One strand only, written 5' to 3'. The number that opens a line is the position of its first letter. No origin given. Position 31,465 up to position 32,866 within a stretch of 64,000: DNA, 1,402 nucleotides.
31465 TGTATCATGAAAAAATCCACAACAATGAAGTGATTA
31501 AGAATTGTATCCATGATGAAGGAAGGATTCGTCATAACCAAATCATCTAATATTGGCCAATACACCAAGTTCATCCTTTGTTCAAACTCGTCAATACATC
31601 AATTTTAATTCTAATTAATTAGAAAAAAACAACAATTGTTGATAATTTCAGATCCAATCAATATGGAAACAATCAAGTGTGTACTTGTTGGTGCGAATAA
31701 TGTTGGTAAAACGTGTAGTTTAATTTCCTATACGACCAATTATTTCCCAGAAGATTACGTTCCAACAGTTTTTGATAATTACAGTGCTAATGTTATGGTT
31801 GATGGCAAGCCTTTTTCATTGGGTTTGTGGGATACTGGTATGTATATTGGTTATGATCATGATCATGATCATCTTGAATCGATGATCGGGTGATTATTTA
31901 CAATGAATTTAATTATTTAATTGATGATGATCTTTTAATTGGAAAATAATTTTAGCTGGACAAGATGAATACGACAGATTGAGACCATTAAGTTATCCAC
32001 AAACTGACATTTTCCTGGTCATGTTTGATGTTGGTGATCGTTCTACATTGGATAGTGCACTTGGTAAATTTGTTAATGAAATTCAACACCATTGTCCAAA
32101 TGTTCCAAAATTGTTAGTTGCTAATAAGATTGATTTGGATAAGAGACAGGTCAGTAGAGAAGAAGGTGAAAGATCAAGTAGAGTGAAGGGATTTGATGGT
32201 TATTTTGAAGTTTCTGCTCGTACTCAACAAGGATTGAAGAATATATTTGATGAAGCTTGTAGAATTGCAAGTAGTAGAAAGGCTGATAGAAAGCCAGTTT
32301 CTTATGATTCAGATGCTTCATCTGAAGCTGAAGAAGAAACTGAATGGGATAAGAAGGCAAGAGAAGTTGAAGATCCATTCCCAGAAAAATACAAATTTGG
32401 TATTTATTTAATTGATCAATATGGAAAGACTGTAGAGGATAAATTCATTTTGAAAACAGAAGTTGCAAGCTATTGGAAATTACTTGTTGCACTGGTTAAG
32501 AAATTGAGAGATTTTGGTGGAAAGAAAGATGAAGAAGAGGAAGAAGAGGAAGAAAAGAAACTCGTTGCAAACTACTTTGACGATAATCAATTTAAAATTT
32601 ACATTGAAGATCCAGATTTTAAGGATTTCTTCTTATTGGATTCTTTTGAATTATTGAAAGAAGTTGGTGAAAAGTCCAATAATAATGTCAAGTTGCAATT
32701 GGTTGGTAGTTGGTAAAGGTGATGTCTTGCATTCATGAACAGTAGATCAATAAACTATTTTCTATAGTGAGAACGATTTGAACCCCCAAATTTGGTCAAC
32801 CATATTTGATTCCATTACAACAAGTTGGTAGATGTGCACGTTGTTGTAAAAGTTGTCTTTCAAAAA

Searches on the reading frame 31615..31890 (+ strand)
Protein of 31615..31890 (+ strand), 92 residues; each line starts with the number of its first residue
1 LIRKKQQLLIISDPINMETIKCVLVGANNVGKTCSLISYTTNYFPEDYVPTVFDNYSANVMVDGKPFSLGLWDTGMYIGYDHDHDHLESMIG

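Call 50: search_protein_families(library=pfam, proteins=[window:31615-31890:+], max_evalue=0.01)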
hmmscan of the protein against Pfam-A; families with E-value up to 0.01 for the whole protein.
window:31615-31890:+ (92 aa): 2 families
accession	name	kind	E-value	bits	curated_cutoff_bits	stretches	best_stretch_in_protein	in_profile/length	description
PF00071.28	Ras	-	5.7e-15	55.7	21.6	1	21-74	1-55/162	Ras family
PF08477.19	Roc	-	5e-06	27.2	27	1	21-75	1-64/119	Ras of Complex, Roc, domain of DAPkinase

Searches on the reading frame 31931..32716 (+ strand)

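Call 50: search_protein_families(library=pfam, proteins=[window:31931-32716:+], max_evalue=0.01)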
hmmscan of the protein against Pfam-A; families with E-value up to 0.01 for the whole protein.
window:31931-32716:+ (261 aa): 2 families
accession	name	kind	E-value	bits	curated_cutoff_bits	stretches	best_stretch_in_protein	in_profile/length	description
PF00071.28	Ras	-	4.9e-23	81.9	21.6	1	9-111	56-158/162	Ras family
PF08477.19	Roc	-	1.8e-06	28.6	27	1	9-68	64-119/119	Ras of Complex, Roc, domain of DAPkinase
